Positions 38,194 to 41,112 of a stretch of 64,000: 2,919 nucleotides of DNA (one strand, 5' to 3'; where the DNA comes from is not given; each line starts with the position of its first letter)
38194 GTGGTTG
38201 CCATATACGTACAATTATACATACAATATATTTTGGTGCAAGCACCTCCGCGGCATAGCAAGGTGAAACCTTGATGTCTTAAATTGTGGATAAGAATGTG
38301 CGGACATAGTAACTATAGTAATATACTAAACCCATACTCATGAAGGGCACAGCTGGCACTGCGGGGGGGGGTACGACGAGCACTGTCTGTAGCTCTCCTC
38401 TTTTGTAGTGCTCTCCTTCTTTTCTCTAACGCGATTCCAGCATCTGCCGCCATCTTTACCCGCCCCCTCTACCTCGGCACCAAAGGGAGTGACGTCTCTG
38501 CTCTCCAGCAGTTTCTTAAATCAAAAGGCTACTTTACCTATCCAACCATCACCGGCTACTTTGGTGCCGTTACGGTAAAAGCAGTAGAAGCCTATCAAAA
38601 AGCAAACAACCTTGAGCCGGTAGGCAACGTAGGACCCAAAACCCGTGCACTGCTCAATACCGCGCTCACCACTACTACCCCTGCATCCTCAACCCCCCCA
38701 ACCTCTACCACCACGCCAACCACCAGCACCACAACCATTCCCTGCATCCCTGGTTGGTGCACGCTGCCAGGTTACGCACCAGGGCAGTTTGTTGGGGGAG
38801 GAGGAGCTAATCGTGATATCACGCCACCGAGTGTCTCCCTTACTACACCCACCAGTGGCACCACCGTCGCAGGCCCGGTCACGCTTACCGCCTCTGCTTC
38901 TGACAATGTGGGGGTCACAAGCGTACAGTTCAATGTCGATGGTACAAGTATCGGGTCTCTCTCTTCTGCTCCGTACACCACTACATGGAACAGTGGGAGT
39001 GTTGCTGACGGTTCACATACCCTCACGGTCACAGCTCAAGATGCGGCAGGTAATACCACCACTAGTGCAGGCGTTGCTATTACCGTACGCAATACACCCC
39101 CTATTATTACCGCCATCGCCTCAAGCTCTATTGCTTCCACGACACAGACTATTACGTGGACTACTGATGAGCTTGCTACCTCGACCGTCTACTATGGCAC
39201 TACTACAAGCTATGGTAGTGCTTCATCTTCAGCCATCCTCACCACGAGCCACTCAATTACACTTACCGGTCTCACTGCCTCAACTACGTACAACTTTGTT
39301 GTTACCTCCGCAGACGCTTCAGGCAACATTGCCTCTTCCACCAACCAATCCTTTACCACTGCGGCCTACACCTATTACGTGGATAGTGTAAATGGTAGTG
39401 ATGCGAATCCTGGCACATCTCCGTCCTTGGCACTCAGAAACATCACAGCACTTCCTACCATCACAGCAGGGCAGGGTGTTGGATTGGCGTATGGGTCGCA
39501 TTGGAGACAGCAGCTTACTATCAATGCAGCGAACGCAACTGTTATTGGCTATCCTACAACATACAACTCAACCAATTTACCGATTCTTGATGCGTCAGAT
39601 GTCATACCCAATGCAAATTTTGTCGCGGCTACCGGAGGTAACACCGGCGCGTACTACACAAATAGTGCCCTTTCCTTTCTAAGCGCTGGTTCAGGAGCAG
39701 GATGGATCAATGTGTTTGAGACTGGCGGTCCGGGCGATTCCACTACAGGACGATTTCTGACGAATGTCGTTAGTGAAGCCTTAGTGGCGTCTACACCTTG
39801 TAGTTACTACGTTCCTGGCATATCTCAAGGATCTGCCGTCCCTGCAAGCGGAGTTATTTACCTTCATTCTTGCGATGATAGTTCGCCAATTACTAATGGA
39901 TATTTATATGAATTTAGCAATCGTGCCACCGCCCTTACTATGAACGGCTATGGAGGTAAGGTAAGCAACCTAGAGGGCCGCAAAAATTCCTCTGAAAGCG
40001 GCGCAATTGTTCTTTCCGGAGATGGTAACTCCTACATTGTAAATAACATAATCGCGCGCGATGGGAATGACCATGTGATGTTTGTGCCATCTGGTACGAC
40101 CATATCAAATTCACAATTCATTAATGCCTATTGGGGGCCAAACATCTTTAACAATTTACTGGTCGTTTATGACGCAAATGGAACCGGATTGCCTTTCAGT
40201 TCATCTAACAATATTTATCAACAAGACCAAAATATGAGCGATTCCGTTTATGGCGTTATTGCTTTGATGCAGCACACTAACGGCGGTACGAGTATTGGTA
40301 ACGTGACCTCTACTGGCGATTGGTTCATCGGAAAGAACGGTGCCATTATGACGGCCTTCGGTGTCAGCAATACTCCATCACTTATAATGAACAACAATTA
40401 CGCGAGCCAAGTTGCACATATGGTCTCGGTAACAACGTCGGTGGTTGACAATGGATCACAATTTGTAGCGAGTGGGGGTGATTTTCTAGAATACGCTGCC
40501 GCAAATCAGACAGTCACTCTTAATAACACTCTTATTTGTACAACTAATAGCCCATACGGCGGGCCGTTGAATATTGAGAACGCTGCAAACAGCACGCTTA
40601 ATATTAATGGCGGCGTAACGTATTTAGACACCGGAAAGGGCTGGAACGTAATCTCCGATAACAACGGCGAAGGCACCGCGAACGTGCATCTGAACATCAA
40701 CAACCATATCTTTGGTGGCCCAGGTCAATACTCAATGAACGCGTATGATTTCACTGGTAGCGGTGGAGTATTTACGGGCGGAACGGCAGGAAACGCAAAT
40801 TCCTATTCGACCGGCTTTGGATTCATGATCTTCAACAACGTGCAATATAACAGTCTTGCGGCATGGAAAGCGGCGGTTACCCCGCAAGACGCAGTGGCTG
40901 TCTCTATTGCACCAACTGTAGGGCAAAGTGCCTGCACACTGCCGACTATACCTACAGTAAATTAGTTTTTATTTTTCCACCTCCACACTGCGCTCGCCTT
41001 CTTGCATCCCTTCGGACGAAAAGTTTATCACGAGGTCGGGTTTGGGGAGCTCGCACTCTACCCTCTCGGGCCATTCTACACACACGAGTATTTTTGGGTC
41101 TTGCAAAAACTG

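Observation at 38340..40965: Surface protein gene switched off by a G9 homopolymer frameshift: candidate phase-variable contingency locus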

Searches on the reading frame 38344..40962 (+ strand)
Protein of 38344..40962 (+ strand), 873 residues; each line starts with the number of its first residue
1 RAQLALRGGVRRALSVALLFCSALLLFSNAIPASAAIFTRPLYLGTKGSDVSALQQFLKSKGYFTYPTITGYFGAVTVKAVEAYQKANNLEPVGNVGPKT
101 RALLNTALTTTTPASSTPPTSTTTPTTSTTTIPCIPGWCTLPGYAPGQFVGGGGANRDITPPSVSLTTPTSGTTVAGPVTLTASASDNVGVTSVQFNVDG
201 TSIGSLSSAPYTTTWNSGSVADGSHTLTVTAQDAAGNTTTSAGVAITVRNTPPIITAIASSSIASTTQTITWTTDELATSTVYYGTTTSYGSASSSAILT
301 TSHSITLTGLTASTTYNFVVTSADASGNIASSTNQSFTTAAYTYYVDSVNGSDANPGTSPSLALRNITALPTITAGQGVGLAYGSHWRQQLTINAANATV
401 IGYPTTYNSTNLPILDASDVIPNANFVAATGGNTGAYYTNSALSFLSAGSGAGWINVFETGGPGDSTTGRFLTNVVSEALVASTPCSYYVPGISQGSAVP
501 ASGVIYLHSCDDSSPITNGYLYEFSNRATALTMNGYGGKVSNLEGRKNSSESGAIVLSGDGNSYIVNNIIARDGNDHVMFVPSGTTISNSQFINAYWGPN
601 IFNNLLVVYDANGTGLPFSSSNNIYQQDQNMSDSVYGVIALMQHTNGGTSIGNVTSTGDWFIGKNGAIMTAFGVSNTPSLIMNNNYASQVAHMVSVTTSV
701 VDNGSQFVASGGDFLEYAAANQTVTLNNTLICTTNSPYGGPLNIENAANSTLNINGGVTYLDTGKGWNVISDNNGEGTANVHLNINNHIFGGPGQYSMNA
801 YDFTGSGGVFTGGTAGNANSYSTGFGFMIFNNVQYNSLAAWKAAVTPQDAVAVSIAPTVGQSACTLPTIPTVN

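Call 10: search_protein_families(library=pfam, proteins=[window:38344-40962:+], max_evalue=0.01)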
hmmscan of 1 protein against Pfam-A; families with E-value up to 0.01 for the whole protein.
window:38344-40962:+ (873 aa): 7 families
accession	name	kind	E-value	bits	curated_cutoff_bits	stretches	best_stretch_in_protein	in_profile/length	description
PF17957.7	Big_7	-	2.3e-21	76.6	24.1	1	162-229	1-70/70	Bacterial Ig domain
PF01471.23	PG_binding_1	-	3e-15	56.6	23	1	48-104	2-57/57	Putative peptidoglycan binding domain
PF16656.11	Pur_ac_phosph_N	-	1.1e-06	29.5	30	1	259-339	7-93/93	Purple acid Phosphatase, N-terminal domain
PF19077.6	Big_13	-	8.9e-06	26.6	27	1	180-248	32-100/102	Bacterial Ig-like domain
PF25814.1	fn3_SORL1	-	0.0012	19.3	27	1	253-320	3-69/90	SORL1-like, fn3 domain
PF13750.12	Big_3_3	-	0.0017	18.5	27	1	211-265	3-58/157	Bacterial Ig-like domain (group 3)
PF00041.27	fn3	-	0.0029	18.2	25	0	261-331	9-77/84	Fibronectin type III domain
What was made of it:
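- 38485..38655 (+): PG_binding_1 (peptidoglycan-binding) domain. Pfam PF01471, E 3e-15, 56.6 bits against a cutoff of 23 (call 10).
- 38827..39030 (+): Big_7 bacterial Ig-like domain. Pfam PF17957, E 2e-21 (call 10).
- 39100..39360 (+): FN3-like / purple-acid-phosphatase-N-like beta-sandwich domain. Pfam PF16656 E 1e-6, and fn3 families below their cutoffs (call 10).
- On PG_binding_1 (PF01471) domain proteins: 56.6 bits against a cutoff of 23, aa 48-104 (call 10).
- Checked: PG_binding_1 at aa 48-104 (E 3e-15), Big_7 at aa 162-229 (E 2e-21), FN3-like at aa 253-339 (call 10).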

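Call 11: search_protein_families(library=ncbifam, proteins=[window:38344-40962:+], max_evalue=0.01)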
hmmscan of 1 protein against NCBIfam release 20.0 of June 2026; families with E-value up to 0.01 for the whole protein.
window:38344-40962:+ (873 aa): 5 families
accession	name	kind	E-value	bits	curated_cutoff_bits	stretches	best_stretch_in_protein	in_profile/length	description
TIGR02869.1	spore_SleB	equivalog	3.4e-10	40.1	236.5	1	42-116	7-80/201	spore cortex-lytic enzyme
NF052377.1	lmo1851_S41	exception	0.002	16.9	725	1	44-107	386-448/468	lmo1851 family serine protease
NF047441.1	Lepto_OmpL47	equivalog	0.0029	17.3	250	1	178-261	165-243/336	multi-beta-barrel domain surface protein OmpL47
NF047446.1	barrel_OmpL47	domain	0.003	18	40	1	179-248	5-68/68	OmpL47-type beta-barrel domain-containing protein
NF033932.1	LapB_rpt_80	domain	0.0049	17.1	45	1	223-268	1-47/83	LapB repeat-containing protein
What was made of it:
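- On Pectin-lyase-like right-handed beta-helix superfamily: No sequence-family hit (calls 10, 11).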
